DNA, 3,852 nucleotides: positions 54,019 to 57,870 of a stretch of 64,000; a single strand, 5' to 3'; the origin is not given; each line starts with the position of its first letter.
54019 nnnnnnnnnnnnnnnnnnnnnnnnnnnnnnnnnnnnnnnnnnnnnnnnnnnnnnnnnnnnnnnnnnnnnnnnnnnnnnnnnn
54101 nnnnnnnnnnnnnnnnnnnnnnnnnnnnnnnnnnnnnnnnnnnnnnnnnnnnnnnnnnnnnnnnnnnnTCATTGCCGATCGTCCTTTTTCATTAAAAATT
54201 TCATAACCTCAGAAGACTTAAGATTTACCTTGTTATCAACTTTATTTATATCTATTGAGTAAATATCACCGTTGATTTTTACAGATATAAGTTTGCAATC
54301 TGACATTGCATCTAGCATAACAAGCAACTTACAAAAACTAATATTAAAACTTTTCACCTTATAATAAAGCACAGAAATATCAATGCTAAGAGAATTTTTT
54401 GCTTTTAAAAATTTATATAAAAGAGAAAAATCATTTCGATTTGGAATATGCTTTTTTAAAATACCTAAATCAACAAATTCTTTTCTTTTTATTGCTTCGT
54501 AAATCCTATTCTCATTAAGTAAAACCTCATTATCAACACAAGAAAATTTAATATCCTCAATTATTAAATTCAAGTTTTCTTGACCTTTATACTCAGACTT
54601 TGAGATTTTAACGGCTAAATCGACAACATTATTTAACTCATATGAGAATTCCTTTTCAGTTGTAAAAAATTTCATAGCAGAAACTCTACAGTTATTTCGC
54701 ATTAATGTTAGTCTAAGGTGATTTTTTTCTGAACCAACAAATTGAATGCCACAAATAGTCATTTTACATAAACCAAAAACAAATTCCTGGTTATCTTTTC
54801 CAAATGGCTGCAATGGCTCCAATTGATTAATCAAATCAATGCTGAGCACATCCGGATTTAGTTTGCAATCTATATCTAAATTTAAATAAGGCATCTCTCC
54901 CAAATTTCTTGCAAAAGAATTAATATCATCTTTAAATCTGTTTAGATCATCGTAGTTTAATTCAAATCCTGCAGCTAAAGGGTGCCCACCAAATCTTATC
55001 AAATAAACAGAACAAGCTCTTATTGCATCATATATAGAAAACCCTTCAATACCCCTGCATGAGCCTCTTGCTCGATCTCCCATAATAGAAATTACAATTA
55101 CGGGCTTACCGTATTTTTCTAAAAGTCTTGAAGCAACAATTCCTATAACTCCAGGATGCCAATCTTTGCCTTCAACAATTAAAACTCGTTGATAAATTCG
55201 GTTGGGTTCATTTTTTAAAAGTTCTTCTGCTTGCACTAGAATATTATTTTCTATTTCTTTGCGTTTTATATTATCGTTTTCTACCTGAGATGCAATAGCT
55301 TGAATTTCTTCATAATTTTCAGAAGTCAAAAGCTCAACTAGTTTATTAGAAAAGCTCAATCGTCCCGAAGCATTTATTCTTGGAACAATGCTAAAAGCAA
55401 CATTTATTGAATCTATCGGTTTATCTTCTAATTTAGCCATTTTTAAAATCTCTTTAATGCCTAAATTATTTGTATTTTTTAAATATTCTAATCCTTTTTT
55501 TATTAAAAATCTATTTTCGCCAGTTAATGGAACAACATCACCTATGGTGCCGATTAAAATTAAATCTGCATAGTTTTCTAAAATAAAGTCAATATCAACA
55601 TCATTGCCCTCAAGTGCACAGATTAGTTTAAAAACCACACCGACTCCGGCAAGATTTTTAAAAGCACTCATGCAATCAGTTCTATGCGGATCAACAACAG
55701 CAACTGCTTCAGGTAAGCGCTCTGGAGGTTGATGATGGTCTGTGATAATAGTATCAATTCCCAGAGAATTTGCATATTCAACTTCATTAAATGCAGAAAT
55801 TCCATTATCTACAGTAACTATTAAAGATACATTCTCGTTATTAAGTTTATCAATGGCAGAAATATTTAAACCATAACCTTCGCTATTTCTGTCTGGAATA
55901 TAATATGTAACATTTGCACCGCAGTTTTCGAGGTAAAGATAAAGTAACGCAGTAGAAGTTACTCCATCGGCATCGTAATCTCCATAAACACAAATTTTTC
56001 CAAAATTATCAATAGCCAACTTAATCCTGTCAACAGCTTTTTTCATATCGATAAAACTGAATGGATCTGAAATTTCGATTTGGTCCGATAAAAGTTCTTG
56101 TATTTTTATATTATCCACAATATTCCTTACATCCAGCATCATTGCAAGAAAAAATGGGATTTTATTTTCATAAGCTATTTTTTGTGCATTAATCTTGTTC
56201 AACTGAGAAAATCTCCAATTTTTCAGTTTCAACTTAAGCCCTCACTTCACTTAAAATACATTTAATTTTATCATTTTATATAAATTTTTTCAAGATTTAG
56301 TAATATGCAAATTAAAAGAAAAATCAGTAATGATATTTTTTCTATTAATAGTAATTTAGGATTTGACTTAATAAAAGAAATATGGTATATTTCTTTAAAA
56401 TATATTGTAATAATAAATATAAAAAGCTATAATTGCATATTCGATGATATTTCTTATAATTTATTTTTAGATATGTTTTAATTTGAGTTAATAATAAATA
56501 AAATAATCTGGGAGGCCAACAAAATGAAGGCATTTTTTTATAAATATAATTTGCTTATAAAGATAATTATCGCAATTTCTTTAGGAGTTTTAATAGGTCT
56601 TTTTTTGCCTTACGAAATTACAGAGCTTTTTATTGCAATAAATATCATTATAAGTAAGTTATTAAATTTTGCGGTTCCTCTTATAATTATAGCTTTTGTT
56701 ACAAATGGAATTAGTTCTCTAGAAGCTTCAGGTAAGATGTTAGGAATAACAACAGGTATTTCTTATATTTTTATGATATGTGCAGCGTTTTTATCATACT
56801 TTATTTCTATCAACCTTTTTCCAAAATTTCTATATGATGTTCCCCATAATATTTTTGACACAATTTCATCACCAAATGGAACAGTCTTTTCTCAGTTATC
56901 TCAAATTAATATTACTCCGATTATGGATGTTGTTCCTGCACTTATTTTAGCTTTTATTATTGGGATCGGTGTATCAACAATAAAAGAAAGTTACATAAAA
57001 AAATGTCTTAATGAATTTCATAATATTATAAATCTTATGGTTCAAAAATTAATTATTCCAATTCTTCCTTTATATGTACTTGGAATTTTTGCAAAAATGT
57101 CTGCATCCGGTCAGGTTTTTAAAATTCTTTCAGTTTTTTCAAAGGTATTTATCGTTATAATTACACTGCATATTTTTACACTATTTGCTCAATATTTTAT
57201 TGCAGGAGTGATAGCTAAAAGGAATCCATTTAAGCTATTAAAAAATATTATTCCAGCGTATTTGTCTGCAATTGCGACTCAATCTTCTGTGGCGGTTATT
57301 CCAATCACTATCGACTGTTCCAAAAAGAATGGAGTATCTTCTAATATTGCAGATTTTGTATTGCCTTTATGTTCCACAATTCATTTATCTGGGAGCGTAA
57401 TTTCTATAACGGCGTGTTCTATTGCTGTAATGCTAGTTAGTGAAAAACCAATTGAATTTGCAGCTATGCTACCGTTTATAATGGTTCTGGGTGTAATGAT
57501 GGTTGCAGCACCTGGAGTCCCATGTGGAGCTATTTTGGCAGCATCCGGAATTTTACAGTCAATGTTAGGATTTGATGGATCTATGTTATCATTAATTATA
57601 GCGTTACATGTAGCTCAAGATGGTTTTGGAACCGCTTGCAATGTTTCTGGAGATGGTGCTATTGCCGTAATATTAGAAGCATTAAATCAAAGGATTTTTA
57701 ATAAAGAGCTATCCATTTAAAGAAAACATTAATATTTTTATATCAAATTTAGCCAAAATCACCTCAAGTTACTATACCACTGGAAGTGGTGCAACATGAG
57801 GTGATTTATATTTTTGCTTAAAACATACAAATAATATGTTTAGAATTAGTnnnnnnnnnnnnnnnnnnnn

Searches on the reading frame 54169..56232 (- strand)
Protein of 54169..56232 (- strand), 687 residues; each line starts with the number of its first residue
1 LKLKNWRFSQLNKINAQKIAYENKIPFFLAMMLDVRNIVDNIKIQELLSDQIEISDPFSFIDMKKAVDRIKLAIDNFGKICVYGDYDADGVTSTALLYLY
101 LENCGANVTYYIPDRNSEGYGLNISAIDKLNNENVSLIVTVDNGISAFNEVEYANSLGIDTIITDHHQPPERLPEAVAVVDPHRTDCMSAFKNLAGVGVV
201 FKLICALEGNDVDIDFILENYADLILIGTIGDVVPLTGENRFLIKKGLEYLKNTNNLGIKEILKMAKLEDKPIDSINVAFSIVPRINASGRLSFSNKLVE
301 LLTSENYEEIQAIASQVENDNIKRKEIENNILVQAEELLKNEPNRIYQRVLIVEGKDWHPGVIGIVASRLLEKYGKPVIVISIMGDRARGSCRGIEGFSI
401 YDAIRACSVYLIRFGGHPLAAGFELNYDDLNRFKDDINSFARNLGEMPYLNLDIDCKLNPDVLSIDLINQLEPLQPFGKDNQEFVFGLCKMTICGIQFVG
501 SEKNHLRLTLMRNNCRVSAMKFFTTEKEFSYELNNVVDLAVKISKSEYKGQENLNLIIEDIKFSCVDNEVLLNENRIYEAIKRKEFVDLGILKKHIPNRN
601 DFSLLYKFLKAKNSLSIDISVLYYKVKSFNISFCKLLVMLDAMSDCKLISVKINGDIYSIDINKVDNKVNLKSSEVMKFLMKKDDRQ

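Call 7: search_protein_families(library=pfam, proteins=[window:54169-56232:-], max_evalue=0.001)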
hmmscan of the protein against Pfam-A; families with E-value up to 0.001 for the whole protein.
window:54169-56232:- (687 aa): 3 families
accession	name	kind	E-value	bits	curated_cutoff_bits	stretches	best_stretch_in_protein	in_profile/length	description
PF01368.27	DHH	-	2e-31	109.3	28.1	1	79-229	1-125/125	DHH family, N-terminal domain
PF17768.7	RecJ_OB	-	1.5e-24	86.6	27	1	454-560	1-107/107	RecJ OB domain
PF02272.25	DHHA1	-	1.4e-16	61.2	25.9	1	349-442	3-101/102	DHHA1 domain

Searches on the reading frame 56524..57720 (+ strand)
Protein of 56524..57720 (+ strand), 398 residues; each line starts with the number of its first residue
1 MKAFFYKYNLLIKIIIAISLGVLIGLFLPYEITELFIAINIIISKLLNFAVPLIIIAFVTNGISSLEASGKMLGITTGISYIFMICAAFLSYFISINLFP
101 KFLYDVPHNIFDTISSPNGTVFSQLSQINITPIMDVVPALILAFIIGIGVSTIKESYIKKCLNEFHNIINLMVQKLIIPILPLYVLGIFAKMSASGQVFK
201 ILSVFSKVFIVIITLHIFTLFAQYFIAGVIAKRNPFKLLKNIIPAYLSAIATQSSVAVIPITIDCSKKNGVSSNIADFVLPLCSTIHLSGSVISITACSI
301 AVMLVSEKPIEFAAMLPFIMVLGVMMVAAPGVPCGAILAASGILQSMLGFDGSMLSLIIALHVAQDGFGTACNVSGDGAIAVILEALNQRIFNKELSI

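Call 7: search_protein_families(library=pfam, proteins=[window:56524-57720:+], max_evalue=0.001)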
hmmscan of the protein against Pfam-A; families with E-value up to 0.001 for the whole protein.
window:56524-57720:+ (398 aa): 1 family
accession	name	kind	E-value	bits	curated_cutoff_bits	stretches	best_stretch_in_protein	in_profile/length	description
PF00375.23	SDF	-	6e-80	269.6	27.9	1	10-385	1-385/387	Sodium:dicarboxylate symporter family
